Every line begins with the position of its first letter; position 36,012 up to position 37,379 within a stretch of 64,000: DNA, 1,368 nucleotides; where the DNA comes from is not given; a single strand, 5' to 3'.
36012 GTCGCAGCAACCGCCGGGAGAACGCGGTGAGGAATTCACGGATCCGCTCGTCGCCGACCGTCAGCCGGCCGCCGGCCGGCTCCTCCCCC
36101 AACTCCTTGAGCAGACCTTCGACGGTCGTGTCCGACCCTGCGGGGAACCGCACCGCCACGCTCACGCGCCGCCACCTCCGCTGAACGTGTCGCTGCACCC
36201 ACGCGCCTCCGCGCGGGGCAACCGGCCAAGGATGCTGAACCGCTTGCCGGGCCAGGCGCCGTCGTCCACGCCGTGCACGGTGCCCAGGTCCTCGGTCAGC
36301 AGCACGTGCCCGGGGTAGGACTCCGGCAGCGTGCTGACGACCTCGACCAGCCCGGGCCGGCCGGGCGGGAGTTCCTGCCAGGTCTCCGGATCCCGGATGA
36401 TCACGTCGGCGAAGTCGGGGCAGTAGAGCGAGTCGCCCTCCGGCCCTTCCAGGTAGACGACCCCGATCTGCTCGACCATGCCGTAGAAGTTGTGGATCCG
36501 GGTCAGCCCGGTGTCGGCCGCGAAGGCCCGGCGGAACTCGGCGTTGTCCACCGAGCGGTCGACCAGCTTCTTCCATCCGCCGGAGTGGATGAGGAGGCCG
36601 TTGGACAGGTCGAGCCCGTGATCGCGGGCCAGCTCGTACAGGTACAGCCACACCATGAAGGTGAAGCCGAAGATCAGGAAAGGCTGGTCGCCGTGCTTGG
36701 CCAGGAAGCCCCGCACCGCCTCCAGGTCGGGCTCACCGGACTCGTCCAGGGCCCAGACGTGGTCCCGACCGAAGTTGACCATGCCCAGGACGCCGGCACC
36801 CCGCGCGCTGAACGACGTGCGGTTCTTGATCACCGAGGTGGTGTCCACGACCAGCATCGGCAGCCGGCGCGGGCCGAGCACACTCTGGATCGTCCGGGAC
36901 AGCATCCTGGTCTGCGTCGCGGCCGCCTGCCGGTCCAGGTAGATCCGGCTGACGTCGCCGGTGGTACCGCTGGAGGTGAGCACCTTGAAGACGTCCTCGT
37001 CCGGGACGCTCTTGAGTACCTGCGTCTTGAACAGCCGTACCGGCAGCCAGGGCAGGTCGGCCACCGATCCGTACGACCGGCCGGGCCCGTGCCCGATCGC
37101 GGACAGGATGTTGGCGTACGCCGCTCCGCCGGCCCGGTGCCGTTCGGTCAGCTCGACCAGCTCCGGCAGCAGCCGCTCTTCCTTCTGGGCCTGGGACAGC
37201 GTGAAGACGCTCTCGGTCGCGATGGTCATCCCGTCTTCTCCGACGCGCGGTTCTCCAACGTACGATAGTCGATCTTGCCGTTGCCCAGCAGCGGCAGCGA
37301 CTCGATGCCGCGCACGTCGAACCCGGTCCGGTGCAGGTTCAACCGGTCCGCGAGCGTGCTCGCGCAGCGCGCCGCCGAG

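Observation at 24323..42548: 18-kb amino-sugar, lipid-carrier glycosylation island between dop and arc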

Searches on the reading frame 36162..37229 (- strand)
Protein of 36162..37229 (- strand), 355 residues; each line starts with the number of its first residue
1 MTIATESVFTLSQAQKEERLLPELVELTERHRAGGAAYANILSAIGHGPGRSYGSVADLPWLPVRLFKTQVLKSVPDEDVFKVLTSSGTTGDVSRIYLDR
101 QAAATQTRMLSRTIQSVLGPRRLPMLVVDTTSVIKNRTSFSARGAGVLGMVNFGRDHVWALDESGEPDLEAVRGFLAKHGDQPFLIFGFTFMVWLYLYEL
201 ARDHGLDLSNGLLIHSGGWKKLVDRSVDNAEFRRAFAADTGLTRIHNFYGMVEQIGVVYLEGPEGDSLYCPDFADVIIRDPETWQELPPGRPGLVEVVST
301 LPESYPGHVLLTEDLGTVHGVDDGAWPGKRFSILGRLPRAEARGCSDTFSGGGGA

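Call 8: search_protein_families(library=pfam, proteins=[window:36162-37229:-], max_evalue=0.01)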
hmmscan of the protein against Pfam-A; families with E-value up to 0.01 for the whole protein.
window:36162-37229:- (355 aa): 2 families
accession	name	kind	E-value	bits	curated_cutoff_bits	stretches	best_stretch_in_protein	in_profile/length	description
PF04443.18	LuxE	-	2.7e-49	168.5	24.9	1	54-350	72-387/391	Acyl-protein synthetase, LuxE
PF00501.34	AMP-binding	-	0.002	17.4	29.9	0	229-294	299-371/384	AMP-binding enzyme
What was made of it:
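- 36162..37229 (-): g09, a LuxE-family acyl-protein synthetase. PF04443, 2.7e-49 (call 8).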

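Call 10: search_protein_families(library=ncbifam, proteins=[window:36162-37229:-], max_evalue=0.01)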
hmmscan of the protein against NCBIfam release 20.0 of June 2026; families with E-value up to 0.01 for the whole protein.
window:36162-37229:- (355 aa): 2 families
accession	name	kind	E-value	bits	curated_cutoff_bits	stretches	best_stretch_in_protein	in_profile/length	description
NF052244.1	LCFA_lig_LuxE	equivalog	1.5e-16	60.3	550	2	187-347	197-360/367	long-chain-fatty-acid--protein ligase LuxE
NF045666.1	DVU1553_fam_AMP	equivalog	0.00028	20.1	300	0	12-120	19-131/331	DVU_1553 family AMP-dependent CoA ligase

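Call 54: search_dna_similar(query=window:36162-37229:-, collection=plasmids, mode=protein, max_rows=15)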
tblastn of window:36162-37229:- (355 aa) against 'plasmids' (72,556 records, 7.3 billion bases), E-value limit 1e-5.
Records with a match: 44; places in all: 44; records where one place covers at least 80% of the query: 44.
Best place of each record, by identity: 60-80% 1; <60% 43.
By first word of the organism name: Rhizobium 10; Priestia 9; Pantoea 6; Azospirillum 5; Streptomyces 4; Salmonella 2; Streptantibioticus 2; Nonomuraea 1; Deinococcus 1; Ponticoccus 1; and 3 more.
By predicted mobility (MOB-suite, as given by PLSDB): non-mobilizable 36; conjugative 4; mobilizable 4.
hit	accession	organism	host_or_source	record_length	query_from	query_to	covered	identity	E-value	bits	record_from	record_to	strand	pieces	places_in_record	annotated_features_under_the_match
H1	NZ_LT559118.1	Nonomuraea gerenzanensis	-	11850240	4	352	98%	68.3%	2e-152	481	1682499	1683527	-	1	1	none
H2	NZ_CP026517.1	Deinococcus sp. NW-56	whole organism,water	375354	3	348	97%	58.5%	1e-129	416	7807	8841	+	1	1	acyl-protein synthetase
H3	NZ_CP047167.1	Ponticoccus alexandrii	surface sea water,shallow sea, symbosis ...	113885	6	351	97%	50.0%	7e-103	339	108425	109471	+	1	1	acyl-protein synthetase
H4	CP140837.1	Rhizobium beringeri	Trifolium pratense,whole organism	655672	20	351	94%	42.0%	2e-75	259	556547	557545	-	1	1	long-chain fatty acid--CoA ligase | acyl-CoA reductase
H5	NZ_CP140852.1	Rhizobium beringeri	Trifolium pratense,whole organism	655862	20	351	94%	42.0%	2e-75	259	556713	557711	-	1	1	long-chain fatty acid--CoA ligase | acyl-CoA reductase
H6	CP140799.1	Rhizobium beringeri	Trifolium pratense,whole organism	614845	20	351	94%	42.0%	4e-75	259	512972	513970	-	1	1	long-chain fatty acid--CoA ligase | acyl-CoA reductase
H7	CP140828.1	Rhizobium beringeri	Trifolium pratense,whole organism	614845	20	351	94%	42.0%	4e-75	259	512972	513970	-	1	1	long-chain fatty acid--CoA ligase | acyl-CoA reductase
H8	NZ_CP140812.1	Rhizobium beringeri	Trifolium pratense,whole organism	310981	20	351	94%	42.0%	4e-75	259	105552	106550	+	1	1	long-chain fatty acid--CoA ligase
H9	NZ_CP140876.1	Rhizobium beringeri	Trifolium pratense,whole organism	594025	20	351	94%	41.7%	2e-74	257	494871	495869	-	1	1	long-chain fatty acid--CoA ligase | acyl-CoA reductase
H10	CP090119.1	Rhizobium leguminosarum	Trifolium ambiguum,Cell culture,Plant ...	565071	20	351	94%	41.7%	2e-74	257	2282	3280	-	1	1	long-chain fatty acid--CoA ligase | acyl-CoA reductase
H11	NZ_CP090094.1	Rhizobium leguminosarum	Galega,Cell culture,Plant nodule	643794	20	351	94%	41.7%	4e-74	256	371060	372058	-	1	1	long-chain fatty acid--CoA ligase | acyl-CoA reductase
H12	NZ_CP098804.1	Rhizobium anhuiense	Trifolium dubium,Cell culture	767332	20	350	93%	41.8%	5e-76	261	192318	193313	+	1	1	long-chain fatty acid--CoA ligase | acyl-CoA reductase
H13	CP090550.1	Rhizobium leguminosarum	Trifolium pratense,Cell culture,Plant ...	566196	20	351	94%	40.5%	1e-65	231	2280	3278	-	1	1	long-chain fatty acid--CoA ligase | hypothetical protein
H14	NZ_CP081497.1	Streptomyces sp. BHT-5-2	whole organism,plant soil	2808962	49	346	84%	30.6%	2e-19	97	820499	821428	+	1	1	none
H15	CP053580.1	Salmonella enterica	-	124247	14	346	94%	25.9%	2e-14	82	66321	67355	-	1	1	acyl-protein synthase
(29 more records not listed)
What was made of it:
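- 36162..37229 (-): 58% identical to the Deinococcus plasmid homolog (call 54).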

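Call 55: get_annotated_region(hit=H1, flank=12000)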
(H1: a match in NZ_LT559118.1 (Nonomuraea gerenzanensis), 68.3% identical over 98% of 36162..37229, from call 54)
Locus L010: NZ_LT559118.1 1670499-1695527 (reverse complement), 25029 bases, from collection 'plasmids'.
description: Nonomuraea gerenzanensis isolate nono1 plasmid I, complete sequence
organism: Nonomuraea gerenzanensis (NCBI taxid 93944)
taxonomy: Bacteria; Actinomycetota; Actinomycetes; Streptosporangiales; Streptosporangiaceae; Nonomuraea; Nonomuraea gerenzanensis
host: -; source: -; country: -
typing (MOB-suite, as given by PLSDB): non-mobilizable
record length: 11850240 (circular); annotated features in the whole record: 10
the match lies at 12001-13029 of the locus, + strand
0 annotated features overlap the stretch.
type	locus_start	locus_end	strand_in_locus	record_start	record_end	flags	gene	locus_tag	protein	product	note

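Call 56: get_annotated_region(hit=H2, flank=9000)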
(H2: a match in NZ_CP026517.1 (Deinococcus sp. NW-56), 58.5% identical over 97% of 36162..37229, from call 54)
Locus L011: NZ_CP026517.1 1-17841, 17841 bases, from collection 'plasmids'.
description: Deinococcus sp. NW-56 plasmid unnamed1, complete sequence
organism: Deinococcus sp. NW-56 (NCBI taxid 2080419)
taxonomy: Bacteria; Deinococcota; Deinococci; Deinococcales; Deinococcaceae; Deinococcus; Deinococcus sp. NW-56
host: -; source: whole organism,water; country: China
typing (MOB-suite, as given by PLSDB): non-mobilizable
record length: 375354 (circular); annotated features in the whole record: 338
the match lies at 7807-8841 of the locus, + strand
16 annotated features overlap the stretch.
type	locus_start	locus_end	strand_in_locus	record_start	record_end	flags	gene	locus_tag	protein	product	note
CDS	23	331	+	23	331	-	-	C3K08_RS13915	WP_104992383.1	glycosyltransferase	-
CDS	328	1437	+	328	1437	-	-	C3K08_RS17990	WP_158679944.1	glycosyltransferase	-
CDS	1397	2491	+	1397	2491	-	-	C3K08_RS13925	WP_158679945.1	EpsG family protein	-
CDS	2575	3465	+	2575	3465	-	-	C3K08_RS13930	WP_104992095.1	glycosyltransferase family A protein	-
CDS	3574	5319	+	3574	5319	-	-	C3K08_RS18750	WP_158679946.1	sugar transferase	-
CDS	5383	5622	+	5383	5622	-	-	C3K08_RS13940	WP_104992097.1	acyl carrier protein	-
CDS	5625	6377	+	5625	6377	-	-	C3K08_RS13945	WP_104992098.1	SDR family NAD(P)-dependent oxidoreductase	-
CDS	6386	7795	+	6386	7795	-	-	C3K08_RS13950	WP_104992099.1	AMP-binding protein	-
CDS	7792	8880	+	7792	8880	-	-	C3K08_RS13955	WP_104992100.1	acyl-protein synthetase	-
CDS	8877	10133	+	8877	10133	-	-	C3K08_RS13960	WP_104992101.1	acyl-CoA reductase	GO:0008218 - bioluminescence [Evidence IEA]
CDS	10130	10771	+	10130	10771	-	-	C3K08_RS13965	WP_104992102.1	acetyltransferase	-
CDS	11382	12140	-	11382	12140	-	istB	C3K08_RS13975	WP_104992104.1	IS21-like element helper ATPase IstB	-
CDS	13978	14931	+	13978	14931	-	-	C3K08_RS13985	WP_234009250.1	transposase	GO:0006313 - DNA transposition [Evidence IEA]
CDS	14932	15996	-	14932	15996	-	-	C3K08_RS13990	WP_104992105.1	IS4 family transposase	-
CDS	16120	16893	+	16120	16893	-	-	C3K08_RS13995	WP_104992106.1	IS982 family transposase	-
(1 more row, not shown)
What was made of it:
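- Closest known: ACP / FabG-like SDR / AMP-ligase / LuxE / LuxC cassette of flagellin glycosylation islands. Same: The same cassette with an acetyltransferase sits in a Deinococcus EPS locus, with LuxE 58% identical (calls 54, 56).
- The cassette is paired with an N-acyltransferase in a Deinococcus EPS locus (call 56).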

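Call 73: search_solved_structures(query=window:36162-37229:-, max_evalue=0.01, show_alignments=1)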
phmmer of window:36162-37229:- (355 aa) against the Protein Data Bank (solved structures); distinct sequences matched with E-value up to 0.01: 1.
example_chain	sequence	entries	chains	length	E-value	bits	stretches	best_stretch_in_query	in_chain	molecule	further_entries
7xc6_E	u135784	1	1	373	1.8e-11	46.8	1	17-352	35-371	LuxE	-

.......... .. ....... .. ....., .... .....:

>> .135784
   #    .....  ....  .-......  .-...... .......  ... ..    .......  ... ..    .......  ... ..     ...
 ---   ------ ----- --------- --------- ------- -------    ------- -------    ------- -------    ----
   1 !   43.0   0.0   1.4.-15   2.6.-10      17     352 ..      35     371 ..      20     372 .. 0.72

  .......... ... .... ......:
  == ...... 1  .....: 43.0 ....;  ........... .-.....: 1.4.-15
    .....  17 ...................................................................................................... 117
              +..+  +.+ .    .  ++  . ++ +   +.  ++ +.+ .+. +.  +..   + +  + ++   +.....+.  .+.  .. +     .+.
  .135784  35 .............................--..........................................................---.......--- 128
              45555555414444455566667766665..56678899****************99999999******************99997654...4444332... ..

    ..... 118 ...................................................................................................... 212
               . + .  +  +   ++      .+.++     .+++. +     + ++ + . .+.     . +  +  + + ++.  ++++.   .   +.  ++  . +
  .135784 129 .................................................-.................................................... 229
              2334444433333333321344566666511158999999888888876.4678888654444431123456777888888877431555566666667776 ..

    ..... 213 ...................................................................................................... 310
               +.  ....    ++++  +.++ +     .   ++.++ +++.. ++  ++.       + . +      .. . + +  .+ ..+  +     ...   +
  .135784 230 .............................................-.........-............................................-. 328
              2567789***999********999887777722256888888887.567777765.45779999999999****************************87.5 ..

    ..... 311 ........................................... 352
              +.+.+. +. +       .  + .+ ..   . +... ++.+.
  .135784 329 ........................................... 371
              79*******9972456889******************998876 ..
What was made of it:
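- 36162..37229 (-): The C-terminal 'RGCS' aligns with 'KGCS' of LuxE in 7xc6 (call 73).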

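Call 76: get_annotated_region(hit=H4, flank=9000)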
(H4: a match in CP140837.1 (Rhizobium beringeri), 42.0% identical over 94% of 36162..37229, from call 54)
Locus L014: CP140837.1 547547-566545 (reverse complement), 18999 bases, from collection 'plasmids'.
description: Rhizobium beringeri strain TP37 plasmid pRlX2, complete sequence
organism: Rhizobium beringeri (NCBI taxid 3019934)
taxonomy: Bacteria; Pseudomonadota; Alphaproteobacteria; Hyphomicrobiales; Rhizobiaceae; Rhizobium; Rhizobium beringeri
host: -; source: Trifolium pratense,whole organism; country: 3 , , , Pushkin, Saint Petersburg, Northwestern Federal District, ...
typing (MOB-suite, as given by PLSDB): conjugative; replicon rep_cluster_841; relaxase MOBQ; mating-pair formation MPF_T
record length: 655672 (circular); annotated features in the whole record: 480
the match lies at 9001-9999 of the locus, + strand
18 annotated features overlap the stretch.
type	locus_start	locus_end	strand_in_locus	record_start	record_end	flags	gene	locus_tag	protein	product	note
CDS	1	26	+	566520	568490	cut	fhuB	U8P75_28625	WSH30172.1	Fe(3+)-hydroxamate ABC transporter permease FhuB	-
CDS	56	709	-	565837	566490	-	-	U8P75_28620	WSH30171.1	hypothetical protein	-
CDS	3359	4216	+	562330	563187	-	-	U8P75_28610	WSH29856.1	transketolase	-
CDS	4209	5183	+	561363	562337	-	-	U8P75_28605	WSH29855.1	transketolase C-terminal domain-containing protein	-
CDS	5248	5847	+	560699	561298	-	-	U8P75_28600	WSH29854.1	acyl-ACP--UDP-N- acetylglucosamine O-acyltransferase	-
CDS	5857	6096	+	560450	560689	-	-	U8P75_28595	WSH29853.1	acyl carrier protein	-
CDS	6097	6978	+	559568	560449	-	-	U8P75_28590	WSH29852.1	AMP-binding protein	-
CDS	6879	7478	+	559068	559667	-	-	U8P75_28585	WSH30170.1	AMP-binding protein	-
CDS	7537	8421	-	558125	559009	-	-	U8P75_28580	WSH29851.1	glycosyltransferase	-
CDS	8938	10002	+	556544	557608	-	-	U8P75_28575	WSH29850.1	long-chain fatty acid--CoA ligase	-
CDS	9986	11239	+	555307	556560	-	-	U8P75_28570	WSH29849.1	acyl-CoA reductase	-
CDS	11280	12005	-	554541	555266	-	-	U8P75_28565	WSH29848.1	SDR family oxidoreductase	-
CDS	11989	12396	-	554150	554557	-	-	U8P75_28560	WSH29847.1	hypothetical protein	-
CDS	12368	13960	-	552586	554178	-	-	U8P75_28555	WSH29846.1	GMC family oxidoreductase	-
CDS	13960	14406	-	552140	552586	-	fabZ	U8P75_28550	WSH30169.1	3-hydroxyacyl-ACP dehydratase FabZ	-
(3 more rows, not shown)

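Call 77: get_annotated_region(hit=H3, flank=9000)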
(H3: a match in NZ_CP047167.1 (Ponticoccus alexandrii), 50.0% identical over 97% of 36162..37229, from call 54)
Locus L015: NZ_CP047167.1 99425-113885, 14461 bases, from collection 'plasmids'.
description: Ponticoccus alexandrii strain C31 plasmid p-SCP1, complete sequence
organism: Ponticoccus alexandrii (NCBI taxid 1943633)
taxonomy: Bacteria; Pseudomonadota; Alphaproteobacteria; Rhodobacterales; Roseobacteraceae; Ponticoccus; Ponticoccus alexandrii
host: -; source: surface sea water,shallow sea, symbosis with harmful algal bloom algae; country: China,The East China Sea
typing (MOB-suite, as given by PLSDB): non-mobilizable
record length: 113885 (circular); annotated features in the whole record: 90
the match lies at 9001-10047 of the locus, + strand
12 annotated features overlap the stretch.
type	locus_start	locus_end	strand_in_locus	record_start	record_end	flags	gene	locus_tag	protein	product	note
CDS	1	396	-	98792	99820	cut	-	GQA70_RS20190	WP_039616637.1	amino acid ABC transporter permease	GO:0006865 - amino acid transport [Evidence IEA]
CDS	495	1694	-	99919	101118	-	-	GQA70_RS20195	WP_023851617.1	ABC transporter permease subunit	GO:0015837 - amine transport [Evidence IEA]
CDS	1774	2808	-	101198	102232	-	-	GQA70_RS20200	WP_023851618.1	amino acid ABC transporter substrate-binding protein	-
CDS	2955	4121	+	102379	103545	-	metC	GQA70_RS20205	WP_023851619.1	cystathionine beta-lyase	GO:0009086 - methionine biosynthetic process [Evidence IEA]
CDS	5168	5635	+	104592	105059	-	-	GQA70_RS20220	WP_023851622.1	hypothetical protein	-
CDS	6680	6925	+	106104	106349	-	-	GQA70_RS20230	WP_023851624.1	acyl carrier protein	GO:0006633 - fatty acid biosynthetic process [Evidence IEA]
CDS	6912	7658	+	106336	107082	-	-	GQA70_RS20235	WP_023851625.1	SDR family NAD(P)-dependent oxidoreductase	-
CDS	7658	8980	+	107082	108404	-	-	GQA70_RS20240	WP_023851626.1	AMP-binding protein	-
CDS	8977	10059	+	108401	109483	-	-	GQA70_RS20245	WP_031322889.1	acyl-protein synthetase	-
CDS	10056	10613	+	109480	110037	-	-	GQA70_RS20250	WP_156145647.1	hypothetical protein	-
CDS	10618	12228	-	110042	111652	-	-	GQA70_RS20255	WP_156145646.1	hypothetical protein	-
CDS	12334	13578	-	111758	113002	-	-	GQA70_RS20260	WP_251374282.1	acyl-CoA reductase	GO:0008218 - bioluminescence [Evidence IEA]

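Call 78: search_protein_families(library=pfam, proteins=[L010:32-1075:+, L010:1192-2214:-, L010:2166-2894:-, L010:2924-3976:+, L010:3934-5100:+, L010:5117-7009:-, L010:7042-8688:-, L010:17153-18298:+, L010:18302-19003:+, L010:19068-19739:+], max_evalue=0.001)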
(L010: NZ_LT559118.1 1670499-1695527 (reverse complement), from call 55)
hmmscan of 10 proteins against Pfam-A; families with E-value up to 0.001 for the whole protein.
L010:32-1075:+ (347 aa): 2 families
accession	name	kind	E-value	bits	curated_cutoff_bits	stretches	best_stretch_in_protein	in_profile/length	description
PF03102.20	NeuB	-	2e-78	263.7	22.1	1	35-274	1-238/241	NeuB family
PF08666.17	SAF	-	5.9e-10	40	21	1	290-346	1-61/63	SAF domain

L010:1192-2214:- (340 aa): 0 families

L010:2166-2894:- (242 aa): 2 families
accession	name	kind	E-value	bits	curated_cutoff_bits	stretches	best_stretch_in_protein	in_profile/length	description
PF02348.25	CTP_transf_3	-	4e-26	92.6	22.6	1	4-174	1-170/217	Cytidylyltransferase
PF12804.13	NTP_transf_3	-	1.6e-07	32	27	1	10-115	11-110/160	MobA-like NTP transferase domain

L010:2924-3976:+ (350 aa): 9 families
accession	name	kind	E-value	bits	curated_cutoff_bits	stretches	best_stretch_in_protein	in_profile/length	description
PF02719.21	Polysacc_synt_2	-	1.5e-97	326.7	20.2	1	34-307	1-292/293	Polysaccharide biosynthesis protein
PF01370.27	Epimerase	-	4.6e-26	92.1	20.9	1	34-238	1-221/240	NAD dependent epimerase/dehydratase family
PF01073.25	3Beta_HSD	-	4.1e-16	59.3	22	1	35-155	1-118/280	3-beta hydroxysteroid dehydrogenase/isomerase family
PF16363.11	GDP_Man_Dehyd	-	2.5e-15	57.2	27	1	35-170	1-160/332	GDP-mannose 4,6 dehydratase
PF04321.23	RmlD_sub_bind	-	8.7e-14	51.7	27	1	33-223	2-179/287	RmlD substrate binding domain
PF13460.12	NAD_binding_10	-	6.6e-10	39.6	27.2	1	38-173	1-116/184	NAD(P)H-binding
PF07993.18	NAD_binding_4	-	6.3e-08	32.5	20.1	1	36-156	1-139/258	Male sterility protein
PF08659.16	KR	-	3.2e-07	30.9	22.6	1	33-152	2-135/180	KR domain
PF05368.20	NmrA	-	4.5e-05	23.6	27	1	32-150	3-104/298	NmrA-like family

L010:3934-5100:+ (388 aa): 5 families
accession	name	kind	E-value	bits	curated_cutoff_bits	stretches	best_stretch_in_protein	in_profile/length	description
PF01041.23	DegT_DnrJ_EryC1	-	2.2e-107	359.8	19.8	1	22-383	2-359/360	DegT/DnrJ/EryC1/StrS aminotransferase family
PF00266.25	Aminotran_5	-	3.9e-07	29.8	21.5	1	65-172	66-182/371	Aminotransferase class-V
PF00155.27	Aminotran_1_2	-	1.2e-05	25.1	19.7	1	47-172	45-192/361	Aminotransferase class I and II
PF01053.26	Cys_Met_Meta_PP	-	0.00018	20.6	27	1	44-185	52-191/381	Cys/Met metabolism PLP-dependent enzyme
PF01212.27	Beta_elim_lyase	-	0.00082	19.2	27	0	41-167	29-170/288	Beta-eliminating lyase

L010:5117-7009:- (630 aa): 3 families
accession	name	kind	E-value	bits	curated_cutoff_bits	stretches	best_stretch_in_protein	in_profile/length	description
PF00535.33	Glycos_transf_2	-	4.7e-35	121.4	23.3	1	7-168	1-163/168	Glycosyl transferase family 2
PF10111.15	Glyco_tranf_2_2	-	1.1e-09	38.6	27.3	1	7-106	1-104/276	Glycosyltransferase like family 2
PF13641.12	Glyco_tranf_2_3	-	2.5e-08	34.6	27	1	6-140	3-142/230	Glycosyltransferase like family 2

L010:7042-8688:- (548 aa): 0 families

L010:17153-18298:+ (381 aa): 1 family
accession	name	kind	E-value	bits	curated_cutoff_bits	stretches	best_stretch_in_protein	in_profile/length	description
PF00535.33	Glycos_transf_2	-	8.9e-20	71.7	23.3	1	25-188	2-164/168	Glycosyl transferase family 2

L010:18302-19003:+ (233 aa): 5 families
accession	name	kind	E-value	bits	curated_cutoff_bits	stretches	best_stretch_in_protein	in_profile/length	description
PF08241.18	Methyltransf_11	-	3.1e-17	63.4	21.2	1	40-129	1-95/95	Methyltransferase domain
PF13489.12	Methyltransf_23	-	6.4e-17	62.2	27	1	24-168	8-162/164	Methyltransferase domain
PF13649.12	Methyltransf_25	-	4.4e-14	53.4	27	1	40-125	2-97/97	Methyltransferase domain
PF08242.18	Methyltransf_12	-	8.1e-10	39.7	30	1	40-126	1-97/98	Methyltransferase domain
PF13847.12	Methyltransf_31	-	1.2e-08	35.2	27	1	38-133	6-113/145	Methyltransferase domain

L010:19068-19739:+ (223 aa): 2 families
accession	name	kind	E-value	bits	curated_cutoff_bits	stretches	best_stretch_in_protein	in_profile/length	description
PF01522.26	Polysacc_deac_1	-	6.5e-39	133.2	23.1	1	27-144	5-122/124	Polysaccharide deacetylase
PF04748.18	Polysacc_deac_2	-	0.00076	19.1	27.5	0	162-210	163-211/212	Divergent polysaccharide deacetylase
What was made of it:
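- The Nonomuraea locus with the cassette and a g03-family gene also encodes a Polysacc_deac_1 enzyme, the family of ArnD (call 78).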
